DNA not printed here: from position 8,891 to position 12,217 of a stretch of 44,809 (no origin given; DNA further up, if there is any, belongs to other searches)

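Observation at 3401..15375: Dispersed, modular GC-rich hairpin repeat family (BIME/MITE-like) occupying four intergenic gaps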

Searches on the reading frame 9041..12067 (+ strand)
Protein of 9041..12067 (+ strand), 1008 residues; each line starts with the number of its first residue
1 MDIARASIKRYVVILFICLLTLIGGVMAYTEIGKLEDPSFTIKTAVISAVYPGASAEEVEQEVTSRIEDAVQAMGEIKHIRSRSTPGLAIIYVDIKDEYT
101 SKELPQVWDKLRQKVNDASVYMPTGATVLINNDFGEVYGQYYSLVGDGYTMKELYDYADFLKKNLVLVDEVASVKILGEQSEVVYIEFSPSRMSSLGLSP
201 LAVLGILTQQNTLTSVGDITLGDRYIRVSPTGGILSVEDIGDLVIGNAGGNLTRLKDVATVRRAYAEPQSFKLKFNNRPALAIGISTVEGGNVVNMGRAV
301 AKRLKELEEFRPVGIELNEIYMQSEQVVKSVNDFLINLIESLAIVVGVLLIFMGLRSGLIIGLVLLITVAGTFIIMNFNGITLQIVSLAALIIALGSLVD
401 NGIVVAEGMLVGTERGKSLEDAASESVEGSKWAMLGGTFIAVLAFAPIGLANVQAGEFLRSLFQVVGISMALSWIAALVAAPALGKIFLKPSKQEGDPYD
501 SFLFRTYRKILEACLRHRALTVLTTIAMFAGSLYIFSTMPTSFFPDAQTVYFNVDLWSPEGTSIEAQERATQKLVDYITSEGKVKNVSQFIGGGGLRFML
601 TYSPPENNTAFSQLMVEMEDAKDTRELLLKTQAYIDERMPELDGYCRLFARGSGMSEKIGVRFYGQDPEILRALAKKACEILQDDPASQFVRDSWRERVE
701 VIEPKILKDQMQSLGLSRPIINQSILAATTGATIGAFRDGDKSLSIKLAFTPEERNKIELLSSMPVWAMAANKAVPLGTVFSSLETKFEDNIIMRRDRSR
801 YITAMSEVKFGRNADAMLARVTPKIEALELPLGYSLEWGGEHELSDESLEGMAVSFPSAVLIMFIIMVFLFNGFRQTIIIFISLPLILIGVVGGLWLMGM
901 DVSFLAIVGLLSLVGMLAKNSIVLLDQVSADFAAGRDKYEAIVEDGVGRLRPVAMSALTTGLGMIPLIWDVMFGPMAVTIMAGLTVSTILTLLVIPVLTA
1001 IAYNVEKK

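Call 9: search_protein_families(library=pfam, proteins=[window:9041-12067:+])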
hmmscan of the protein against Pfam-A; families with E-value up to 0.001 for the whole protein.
window:9041-12067:+ (1008 aa): 1 family
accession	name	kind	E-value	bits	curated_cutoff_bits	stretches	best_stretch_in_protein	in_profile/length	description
PF00873.25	ACR_tran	-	1.7e-154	516.5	28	1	4-998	2-1016/1021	AcrB/AcrD/AcrF family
